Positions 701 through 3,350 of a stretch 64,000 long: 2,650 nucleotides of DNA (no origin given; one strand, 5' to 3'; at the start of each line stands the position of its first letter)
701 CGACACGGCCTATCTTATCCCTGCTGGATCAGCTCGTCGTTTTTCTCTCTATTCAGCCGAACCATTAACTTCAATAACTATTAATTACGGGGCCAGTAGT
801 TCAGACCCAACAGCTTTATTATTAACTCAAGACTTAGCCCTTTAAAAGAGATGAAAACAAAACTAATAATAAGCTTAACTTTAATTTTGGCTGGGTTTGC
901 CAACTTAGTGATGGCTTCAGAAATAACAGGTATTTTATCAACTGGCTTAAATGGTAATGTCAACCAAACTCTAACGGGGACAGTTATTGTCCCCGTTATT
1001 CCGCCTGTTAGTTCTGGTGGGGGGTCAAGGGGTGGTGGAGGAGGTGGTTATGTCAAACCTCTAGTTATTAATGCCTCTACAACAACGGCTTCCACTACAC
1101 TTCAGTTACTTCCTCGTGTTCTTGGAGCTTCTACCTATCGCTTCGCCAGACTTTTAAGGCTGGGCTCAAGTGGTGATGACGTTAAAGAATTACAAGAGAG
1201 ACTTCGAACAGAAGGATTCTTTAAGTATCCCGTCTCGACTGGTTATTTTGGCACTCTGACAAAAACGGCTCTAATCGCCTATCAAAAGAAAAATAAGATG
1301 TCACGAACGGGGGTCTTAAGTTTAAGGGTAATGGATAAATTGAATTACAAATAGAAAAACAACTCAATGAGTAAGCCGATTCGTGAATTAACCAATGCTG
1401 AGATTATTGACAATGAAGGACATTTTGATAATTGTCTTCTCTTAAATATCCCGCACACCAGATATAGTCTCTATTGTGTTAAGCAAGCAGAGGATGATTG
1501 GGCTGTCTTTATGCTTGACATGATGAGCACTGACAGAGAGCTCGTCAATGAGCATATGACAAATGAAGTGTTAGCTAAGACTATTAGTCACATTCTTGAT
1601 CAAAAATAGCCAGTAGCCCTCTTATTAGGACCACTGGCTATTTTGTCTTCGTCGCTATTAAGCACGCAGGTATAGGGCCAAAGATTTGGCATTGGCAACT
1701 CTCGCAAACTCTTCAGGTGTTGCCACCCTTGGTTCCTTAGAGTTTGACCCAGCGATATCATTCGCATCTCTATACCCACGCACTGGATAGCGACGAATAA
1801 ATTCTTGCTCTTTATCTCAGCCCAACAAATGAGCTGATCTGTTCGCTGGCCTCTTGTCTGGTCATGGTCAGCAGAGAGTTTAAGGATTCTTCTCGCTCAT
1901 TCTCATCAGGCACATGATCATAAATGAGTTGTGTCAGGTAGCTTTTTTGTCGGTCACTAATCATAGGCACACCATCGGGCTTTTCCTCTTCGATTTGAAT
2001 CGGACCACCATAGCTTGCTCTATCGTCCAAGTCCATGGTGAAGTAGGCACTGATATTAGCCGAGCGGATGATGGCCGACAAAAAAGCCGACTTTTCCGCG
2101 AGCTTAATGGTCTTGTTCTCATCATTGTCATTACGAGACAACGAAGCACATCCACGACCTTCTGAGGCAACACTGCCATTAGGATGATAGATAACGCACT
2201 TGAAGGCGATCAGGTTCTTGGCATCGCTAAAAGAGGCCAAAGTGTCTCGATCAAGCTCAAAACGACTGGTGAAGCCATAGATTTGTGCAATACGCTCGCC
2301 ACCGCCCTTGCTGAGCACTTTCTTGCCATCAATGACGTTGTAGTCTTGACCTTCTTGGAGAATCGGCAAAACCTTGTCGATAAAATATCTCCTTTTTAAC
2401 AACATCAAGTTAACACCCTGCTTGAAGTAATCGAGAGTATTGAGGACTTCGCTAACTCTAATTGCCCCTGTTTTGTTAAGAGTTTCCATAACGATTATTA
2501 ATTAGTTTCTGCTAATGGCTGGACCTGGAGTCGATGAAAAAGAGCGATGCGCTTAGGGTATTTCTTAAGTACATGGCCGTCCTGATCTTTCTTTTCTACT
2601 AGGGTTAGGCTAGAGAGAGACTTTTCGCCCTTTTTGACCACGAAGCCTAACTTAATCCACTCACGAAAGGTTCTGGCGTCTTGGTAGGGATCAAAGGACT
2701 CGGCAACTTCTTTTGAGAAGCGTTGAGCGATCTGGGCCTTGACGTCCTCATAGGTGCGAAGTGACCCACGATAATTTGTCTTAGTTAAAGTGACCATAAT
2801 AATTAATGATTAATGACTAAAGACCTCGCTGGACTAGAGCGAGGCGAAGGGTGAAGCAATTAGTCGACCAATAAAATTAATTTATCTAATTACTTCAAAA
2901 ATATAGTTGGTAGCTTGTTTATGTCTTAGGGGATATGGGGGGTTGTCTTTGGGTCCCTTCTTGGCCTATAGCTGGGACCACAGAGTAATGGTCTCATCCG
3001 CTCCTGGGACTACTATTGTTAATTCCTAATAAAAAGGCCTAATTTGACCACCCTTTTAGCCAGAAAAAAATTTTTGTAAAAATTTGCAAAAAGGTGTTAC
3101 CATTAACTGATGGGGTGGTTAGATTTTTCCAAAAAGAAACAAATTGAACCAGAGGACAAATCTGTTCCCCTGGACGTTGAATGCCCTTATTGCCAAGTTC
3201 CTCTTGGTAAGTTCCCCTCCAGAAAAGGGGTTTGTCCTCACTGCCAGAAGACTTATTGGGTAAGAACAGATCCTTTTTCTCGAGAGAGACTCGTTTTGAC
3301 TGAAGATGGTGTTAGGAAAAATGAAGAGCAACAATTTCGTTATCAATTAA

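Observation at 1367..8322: Low-GC accessory island of small hypothetical genes with a DUF2726 nuclease-fold protein and a tandem Ltp-like superinfection-exclusion-type membrane protein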

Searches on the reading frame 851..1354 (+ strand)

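Call 7: search_protein_families(library=pfam, max_evalue=0.1, proteins=[window:851-1354:+])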
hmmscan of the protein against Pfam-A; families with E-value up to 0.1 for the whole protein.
window:851-1354:+ (167 aa): 1 family
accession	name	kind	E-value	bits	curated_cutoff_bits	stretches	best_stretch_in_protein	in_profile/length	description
PF01471.23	PG_binding_1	-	8e-13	48.8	23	1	107-164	1-57/57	Putative peptidoglycan binding domain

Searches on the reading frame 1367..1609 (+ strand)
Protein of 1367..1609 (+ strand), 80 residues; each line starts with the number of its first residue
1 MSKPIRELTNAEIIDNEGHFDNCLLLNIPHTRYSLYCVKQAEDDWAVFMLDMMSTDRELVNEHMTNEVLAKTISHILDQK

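Call 6: search_protein_families(library=pfam, max_evalue=0.1, proteins=[window:1367-1609:+])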
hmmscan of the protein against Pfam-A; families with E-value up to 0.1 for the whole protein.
window:1367-1609:+ (80 aa): 0 families

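Call 8: search_protein_families(library=phrogs, max_evalue=0.01, proteins=[window:1367-1609:+])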
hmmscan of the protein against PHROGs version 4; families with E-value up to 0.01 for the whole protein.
window:1367-1609:+ (80 aa): 0 families

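Call 9: search_protein_families(library=padloc, max_evalue=0.01, proteins=[window:1367-1609:+])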
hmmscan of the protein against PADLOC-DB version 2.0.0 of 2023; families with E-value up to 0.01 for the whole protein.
window:1367-1609:+ (80 aa): 0 families

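Call 116: search_protein_families(library=ncbifam, max_evalue=0.01, proteins=[window:1367-1609:+])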
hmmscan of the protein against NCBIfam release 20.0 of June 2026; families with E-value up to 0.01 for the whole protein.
window:1367-1609:+ (80 aa): 0 families

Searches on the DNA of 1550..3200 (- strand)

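Call 40: search_rna_families(source=window, start=1550, end=3200, threshold=evalue, max_evalue=1)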
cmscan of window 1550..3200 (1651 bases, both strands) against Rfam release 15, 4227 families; matches with E-value up to 1: 3.
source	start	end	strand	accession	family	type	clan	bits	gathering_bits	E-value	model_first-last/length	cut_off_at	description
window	2370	2473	-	RF00097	snoR71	Gene; snRNA; snoRNA; CD-box;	-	23.8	40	0.062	1-107/107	no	Plant small nucleolar RNA R71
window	3039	3127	+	RF04204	mir-3473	Gene; miRNA;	-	23.1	71.8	0.072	1-78/78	no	mir-3473 microRNA precursor family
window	2943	3155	-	RF02267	Vax2os1_2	Gene; lncRNA;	-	8.5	55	0.77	259-466/466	no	Vax2os1 conserved region 2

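Call 78: build_rna_model(alignment_id=A8)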
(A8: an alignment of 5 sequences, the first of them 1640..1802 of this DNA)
Model R1 built from alignment A8 (5 sequences, 176 columns); structure: RNAalifold consensus.
model positions 165; base pairs 54; branch points 2; effective number of sequences 1.58; information 0.59 bits per position. Calibrated on 0.2 Mb of random sequence (short: E-values are rough).
structure used (alignment columns):
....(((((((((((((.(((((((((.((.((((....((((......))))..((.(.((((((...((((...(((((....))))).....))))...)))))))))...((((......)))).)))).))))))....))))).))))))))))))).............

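Call 79: search_with_rna_model(model_id=R1, sources=[window, L102, L104, L106, L108, L109, L111, L117, L118, L119, L120, L121, L122, L123, L124, L125, L126, L127, L128, L129, L130, L131, L132, L133, L134, L135, L136, L137, L138, L139, L140, L141, L142, L110, L112, L114, L105], max_evalue=1)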
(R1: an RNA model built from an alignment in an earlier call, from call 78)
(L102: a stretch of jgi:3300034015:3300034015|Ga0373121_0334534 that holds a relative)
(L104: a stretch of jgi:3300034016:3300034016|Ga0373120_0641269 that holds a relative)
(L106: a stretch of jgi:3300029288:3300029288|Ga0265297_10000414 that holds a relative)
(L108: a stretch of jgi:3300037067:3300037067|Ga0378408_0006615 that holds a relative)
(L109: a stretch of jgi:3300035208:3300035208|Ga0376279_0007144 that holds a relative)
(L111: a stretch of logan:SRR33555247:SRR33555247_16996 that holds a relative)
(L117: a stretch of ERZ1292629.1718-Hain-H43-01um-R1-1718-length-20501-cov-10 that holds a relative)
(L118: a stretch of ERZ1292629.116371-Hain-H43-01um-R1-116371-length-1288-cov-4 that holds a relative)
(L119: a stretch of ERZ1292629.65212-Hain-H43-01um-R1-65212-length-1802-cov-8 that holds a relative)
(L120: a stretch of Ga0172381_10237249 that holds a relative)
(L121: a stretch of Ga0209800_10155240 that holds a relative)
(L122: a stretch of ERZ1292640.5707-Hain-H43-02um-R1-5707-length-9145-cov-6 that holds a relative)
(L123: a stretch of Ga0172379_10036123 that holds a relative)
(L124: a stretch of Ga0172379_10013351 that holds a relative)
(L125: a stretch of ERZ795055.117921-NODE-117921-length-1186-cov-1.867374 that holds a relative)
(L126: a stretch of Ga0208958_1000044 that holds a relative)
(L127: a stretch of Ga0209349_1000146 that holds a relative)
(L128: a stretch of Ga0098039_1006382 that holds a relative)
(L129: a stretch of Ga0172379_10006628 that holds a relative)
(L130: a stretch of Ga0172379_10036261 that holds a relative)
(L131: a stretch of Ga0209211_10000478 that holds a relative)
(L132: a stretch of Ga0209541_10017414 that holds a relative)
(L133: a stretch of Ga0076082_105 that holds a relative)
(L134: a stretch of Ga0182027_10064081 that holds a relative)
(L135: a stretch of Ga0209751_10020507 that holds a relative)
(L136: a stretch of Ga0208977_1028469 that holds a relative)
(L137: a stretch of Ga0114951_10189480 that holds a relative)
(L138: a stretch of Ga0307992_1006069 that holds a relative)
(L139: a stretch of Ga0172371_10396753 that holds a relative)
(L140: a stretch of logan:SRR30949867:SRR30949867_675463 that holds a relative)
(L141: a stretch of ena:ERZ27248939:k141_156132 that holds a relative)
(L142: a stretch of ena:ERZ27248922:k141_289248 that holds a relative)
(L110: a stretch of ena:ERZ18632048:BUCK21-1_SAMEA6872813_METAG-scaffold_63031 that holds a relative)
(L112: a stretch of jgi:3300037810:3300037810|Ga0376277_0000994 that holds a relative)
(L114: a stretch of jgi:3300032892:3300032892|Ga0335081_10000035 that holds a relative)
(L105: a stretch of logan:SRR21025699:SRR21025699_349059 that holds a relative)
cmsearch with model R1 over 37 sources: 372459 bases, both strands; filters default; matches with E-value up to 1: 17.
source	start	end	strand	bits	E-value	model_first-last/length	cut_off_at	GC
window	1639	1802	-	177.7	1.4e-50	1-165/165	no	0.46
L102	10688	10850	+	176.1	4.3e-50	1-165/165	no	0.48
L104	1057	1219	+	176.1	4.3e-50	1-165/165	no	0.48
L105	1057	1219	+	176.1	4.3e-50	1-165/165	no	0.48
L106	10704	10865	+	175.9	4.7e-50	1-165/165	no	0.43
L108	6290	6451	+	175.9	4.7e-50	1-165/165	no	0.43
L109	7072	7233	+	175.9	4.7e-50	1-165/165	no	0.43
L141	1141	1304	+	170.9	1.5e-48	1-165/165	no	0.43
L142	795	961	+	99.5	3.2e-27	1-165/165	no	0.49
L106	10703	10860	-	29.7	2.3e-06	1-165/165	no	0.45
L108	6289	6446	-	29.7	2.3e-06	1-165/165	no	0.45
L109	7071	7228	-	29.7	2.3e-06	1-165/165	no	0.45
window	1643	1803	+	28.7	4.4e-06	1-165/165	no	0.47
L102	10682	10844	-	25.9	3e-05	1-165/165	no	0.49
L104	1051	1213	-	25.9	3e-05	1-165/165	no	0.49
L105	1051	1213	-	25.9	3e-05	1-165/165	no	0.49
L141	1135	1298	-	10.8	0.97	1-165/165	no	0.43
